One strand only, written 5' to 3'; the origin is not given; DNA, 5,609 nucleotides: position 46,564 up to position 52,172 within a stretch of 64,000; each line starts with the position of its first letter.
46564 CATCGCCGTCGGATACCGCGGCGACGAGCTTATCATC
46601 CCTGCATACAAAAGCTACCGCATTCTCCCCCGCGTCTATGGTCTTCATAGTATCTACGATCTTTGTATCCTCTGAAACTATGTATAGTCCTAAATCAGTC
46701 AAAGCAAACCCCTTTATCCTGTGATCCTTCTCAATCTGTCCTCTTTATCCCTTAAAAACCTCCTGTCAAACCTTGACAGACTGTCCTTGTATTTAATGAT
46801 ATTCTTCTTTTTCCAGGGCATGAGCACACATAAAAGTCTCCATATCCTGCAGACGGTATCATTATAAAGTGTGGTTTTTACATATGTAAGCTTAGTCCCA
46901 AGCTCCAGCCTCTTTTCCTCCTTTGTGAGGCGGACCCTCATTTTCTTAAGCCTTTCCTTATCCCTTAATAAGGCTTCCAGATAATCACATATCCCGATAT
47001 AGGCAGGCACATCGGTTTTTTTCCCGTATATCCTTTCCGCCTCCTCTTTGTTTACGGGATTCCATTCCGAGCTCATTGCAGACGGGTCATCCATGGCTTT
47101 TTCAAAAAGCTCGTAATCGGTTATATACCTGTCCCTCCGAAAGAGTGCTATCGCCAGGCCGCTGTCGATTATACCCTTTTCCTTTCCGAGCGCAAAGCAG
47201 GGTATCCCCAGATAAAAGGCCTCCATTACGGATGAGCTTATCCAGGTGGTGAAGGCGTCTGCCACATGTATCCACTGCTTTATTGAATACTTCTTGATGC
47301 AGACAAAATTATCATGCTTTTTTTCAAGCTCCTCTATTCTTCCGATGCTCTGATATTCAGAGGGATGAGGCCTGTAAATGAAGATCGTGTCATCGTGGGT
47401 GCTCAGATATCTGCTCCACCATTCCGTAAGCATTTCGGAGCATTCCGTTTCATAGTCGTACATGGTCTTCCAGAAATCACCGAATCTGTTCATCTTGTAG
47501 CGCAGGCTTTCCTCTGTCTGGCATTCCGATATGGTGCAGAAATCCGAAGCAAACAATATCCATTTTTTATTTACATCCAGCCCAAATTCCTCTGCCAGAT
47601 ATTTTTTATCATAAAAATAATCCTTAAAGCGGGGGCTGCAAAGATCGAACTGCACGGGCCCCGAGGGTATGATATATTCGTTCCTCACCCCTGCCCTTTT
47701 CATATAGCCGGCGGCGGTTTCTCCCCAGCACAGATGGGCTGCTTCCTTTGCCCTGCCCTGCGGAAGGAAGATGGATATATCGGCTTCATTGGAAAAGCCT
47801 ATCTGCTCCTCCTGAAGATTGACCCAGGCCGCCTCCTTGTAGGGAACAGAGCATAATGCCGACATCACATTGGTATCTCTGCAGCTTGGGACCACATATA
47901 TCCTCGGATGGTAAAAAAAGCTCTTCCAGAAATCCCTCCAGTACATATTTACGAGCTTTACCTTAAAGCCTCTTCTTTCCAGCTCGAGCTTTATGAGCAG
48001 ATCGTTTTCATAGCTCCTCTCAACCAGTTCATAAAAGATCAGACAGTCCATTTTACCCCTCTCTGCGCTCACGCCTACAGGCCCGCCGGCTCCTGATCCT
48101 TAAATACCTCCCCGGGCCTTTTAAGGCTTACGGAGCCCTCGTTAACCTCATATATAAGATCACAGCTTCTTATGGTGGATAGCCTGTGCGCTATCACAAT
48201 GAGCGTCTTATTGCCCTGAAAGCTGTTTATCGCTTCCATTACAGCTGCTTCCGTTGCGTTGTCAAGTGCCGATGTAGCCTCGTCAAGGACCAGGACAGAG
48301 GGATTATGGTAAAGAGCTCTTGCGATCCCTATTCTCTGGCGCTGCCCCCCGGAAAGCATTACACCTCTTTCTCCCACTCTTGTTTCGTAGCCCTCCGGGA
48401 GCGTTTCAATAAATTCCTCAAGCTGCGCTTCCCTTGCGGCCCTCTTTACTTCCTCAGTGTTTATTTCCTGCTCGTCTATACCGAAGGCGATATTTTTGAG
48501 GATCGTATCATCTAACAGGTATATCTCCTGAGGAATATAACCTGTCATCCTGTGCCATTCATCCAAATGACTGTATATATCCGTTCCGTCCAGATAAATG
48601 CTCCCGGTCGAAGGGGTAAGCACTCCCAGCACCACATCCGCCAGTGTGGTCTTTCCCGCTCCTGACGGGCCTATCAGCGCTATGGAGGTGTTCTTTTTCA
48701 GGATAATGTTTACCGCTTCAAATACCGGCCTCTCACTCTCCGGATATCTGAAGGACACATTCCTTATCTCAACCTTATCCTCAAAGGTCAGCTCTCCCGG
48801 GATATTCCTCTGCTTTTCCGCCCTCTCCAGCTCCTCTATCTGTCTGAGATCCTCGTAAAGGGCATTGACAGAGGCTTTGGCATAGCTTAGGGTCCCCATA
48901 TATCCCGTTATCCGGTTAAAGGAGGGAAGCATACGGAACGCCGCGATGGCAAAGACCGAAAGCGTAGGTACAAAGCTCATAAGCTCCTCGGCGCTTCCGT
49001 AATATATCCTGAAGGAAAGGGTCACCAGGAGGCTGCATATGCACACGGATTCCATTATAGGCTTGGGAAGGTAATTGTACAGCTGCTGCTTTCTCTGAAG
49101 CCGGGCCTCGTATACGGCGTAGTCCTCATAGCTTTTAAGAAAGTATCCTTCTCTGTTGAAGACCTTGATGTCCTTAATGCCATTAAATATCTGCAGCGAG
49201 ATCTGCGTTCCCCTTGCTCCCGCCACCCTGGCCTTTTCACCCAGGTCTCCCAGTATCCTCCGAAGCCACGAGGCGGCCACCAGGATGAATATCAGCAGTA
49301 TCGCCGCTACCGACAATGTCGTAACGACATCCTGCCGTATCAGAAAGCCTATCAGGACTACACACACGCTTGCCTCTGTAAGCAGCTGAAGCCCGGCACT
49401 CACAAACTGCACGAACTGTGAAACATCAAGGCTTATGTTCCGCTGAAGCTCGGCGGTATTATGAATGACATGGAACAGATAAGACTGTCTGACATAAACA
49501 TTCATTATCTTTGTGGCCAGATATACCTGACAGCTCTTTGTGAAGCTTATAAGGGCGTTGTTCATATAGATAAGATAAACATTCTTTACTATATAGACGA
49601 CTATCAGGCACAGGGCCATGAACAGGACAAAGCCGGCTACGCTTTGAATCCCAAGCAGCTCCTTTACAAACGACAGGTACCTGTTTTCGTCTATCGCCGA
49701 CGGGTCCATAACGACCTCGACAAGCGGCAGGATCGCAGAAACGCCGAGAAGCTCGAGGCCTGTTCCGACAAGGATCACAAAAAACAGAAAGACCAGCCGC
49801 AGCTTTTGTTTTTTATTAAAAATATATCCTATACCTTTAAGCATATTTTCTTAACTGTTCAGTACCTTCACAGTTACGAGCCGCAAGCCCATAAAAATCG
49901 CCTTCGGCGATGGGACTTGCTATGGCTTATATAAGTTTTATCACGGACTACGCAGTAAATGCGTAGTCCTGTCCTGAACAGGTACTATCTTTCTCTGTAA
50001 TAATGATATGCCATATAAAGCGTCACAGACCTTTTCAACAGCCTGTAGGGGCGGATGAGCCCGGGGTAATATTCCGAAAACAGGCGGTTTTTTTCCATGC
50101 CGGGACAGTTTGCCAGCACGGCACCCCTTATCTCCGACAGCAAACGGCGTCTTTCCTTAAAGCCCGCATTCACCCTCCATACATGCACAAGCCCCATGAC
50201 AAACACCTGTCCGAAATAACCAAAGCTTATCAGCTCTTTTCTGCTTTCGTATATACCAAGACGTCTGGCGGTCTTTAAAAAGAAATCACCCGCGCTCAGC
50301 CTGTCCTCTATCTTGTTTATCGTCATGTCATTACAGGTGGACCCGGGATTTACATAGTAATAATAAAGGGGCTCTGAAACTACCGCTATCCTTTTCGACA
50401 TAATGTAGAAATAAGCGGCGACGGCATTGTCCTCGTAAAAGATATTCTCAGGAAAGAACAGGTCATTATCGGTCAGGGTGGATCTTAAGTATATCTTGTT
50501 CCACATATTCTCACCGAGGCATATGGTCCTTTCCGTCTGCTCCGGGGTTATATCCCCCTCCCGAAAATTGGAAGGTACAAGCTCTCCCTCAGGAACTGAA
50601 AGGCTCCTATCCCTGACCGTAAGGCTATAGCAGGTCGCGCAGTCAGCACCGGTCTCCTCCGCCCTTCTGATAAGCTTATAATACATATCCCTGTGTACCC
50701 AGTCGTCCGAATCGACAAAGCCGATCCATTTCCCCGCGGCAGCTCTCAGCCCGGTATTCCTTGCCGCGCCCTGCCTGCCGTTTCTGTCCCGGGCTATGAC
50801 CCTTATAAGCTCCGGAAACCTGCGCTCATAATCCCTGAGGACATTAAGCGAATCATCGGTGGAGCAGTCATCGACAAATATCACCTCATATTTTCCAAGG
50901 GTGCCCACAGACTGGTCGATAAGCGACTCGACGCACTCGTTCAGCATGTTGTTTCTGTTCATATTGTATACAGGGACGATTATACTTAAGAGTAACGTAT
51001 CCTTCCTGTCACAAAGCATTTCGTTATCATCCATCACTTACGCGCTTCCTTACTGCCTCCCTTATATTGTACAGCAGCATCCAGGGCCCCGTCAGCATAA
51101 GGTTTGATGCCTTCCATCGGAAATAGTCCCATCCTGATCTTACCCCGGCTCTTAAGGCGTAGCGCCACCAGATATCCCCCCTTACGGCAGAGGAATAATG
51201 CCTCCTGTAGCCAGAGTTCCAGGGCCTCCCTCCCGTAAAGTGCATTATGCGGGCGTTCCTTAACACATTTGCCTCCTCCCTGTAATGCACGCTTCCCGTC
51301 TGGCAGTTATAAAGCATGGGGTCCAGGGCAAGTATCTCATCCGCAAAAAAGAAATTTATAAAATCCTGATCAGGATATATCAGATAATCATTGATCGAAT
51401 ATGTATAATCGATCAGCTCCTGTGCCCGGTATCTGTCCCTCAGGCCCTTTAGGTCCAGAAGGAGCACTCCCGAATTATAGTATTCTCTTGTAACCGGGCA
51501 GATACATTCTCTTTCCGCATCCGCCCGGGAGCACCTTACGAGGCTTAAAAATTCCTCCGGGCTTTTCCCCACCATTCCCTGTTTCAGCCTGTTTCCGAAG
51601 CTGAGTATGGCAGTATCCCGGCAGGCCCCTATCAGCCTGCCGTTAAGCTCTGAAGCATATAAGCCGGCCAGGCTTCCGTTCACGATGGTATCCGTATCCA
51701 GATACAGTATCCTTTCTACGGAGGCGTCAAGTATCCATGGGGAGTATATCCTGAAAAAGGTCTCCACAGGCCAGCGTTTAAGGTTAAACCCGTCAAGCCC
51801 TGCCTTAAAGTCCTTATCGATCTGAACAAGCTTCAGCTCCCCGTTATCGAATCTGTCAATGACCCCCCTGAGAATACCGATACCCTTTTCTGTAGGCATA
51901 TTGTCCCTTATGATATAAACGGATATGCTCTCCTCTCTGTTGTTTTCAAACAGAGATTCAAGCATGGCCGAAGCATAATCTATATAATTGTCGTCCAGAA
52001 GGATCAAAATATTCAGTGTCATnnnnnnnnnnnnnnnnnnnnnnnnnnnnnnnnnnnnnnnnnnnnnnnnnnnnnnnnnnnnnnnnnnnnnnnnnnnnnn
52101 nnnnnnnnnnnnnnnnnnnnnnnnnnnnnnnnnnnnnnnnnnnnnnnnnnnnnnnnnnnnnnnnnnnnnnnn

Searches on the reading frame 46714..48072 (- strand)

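Call 5: search_protein_families(library=pfam, proteins=[window:46714-48072:-])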
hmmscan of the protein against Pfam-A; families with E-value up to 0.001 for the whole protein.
window:46714-48072:- (452 aa): 0 families

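Call 27: search_protein_families(library=ncbifam, proteins=[window:46714-48072:-], max_evalue=0.001)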
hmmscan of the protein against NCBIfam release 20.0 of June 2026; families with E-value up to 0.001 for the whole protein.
window:46714-48072:- (452 aa): 2 families
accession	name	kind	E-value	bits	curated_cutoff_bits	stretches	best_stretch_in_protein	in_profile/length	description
TIGR04396.2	surf_polysacc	subfamily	4.6e-42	144.7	125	1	11-392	2-386/427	surface carbohydrate biosynthesis protein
NF046086.1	BFO_1060_trans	domain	2e-22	79.8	200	1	18-298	10-292/365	BFO_1060 family glycosyltransferase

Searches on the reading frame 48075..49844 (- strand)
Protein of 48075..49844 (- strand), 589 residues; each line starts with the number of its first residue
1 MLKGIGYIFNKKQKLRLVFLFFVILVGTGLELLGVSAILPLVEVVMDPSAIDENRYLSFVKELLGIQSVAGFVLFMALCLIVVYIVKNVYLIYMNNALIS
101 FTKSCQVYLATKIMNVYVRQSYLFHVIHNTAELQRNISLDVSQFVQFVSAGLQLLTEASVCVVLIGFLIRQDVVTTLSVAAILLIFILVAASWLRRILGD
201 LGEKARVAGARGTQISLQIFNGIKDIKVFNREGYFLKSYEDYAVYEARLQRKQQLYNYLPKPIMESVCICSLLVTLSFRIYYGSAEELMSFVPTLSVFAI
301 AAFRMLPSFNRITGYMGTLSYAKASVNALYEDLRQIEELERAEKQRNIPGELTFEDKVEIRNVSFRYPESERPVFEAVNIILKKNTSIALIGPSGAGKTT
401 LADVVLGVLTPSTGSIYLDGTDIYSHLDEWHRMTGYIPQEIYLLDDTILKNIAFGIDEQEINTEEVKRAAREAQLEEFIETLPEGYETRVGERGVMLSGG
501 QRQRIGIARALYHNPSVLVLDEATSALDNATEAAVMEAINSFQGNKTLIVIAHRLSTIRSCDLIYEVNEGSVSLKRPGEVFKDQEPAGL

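Call 5: search_protein_families(library=pfam, proteins=[window:48075-49844:-])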
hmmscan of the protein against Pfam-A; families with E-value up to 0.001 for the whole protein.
window:48075-49844:- (589 aa): 7 families
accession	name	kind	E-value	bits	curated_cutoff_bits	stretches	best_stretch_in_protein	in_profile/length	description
PF00005.33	ABC_tran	-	1.1e-28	101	25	1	377-525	3-137/137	ABC transporter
PF00664.28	ABC_membrane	-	1.1e-12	48.7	28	1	20-282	4-249/274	ABC transporter transmembrane region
PF02463.25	SMC_N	-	2.5e-09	37.3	40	1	453-568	110-212/220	RecF/RecN/SMC N terminal domain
PF20720.3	nSTAND3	-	5.1e-06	26.7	27.2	1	373-452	5-79/155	Novel STAND NTPase 3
PF13555.12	AAA_29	-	5.2e-05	23.3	27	1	381-413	18-50/61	P-loop containing region of AAA domain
PF00004.35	AAA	-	0.00047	21.1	21.2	0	389-558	2-114/131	ATPase family associated with various cellular activities (AAA)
PF01078.27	Mg_chelatase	-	0.00099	19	20.3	0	377-428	14-65/207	Magnesium chelatase, subunit ChlI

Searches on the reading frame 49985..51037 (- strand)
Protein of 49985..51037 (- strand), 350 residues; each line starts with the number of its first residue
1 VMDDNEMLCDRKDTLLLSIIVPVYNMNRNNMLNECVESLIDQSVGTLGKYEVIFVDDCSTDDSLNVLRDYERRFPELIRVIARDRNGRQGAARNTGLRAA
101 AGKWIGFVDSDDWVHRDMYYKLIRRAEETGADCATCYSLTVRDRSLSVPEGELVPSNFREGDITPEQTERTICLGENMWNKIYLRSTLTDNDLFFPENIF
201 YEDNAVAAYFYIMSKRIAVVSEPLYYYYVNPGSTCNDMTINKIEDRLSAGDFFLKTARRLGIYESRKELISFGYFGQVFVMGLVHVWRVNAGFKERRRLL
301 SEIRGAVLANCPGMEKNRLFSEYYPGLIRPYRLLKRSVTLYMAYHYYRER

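Call 5: search_protein_families(library=pfam, proteins=[window:49985-51037:-])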
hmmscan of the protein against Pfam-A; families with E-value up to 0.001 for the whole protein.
window:49985-51037:- (350 aa): 3 families
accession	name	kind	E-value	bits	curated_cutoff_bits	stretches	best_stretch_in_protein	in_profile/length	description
PF00535.33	Glycos_transf_2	-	7.2e-35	120.8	23.3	1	18-137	1-114/168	Glycosyl transferase family 2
PF13641.12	Glyco_tranf_2_3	-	1.1e-11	45.6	27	1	18-143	4-127/230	Glycosyltransferase like family 2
PF10111.15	Glyco_tranf_2_2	-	2.9e-09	37.3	27.3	1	18-124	1-104/276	Glycosyltransferase like family 2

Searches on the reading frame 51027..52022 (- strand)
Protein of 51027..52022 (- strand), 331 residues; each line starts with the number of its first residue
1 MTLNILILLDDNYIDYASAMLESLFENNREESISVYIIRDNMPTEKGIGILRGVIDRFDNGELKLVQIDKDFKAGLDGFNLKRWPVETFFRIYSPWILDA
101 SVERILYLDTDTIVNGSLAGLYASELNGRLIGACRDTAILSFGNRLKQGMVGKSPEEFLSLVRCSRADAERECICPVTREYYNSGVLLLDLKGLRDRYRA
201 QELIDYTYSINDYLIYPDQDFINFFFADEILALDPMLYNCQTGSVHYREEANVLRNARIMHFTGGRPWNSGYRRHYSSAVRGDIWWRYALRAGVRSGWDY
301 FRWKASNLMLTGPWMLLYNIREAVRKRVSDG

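Call 5: search_protein_families(library=pfam, proteins=[window:51027-52022:-])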
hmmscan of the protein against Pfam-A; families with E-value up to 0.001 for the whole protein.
window:51027-52022:- (331 aa): 1 family
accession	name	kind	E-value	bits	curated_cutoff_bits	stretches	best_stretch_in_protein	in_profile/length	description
PF01501.26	Glyco_transf_8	-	2e-32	113.2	24.3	1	4-270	1-251/253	Glycosyl transferase family 8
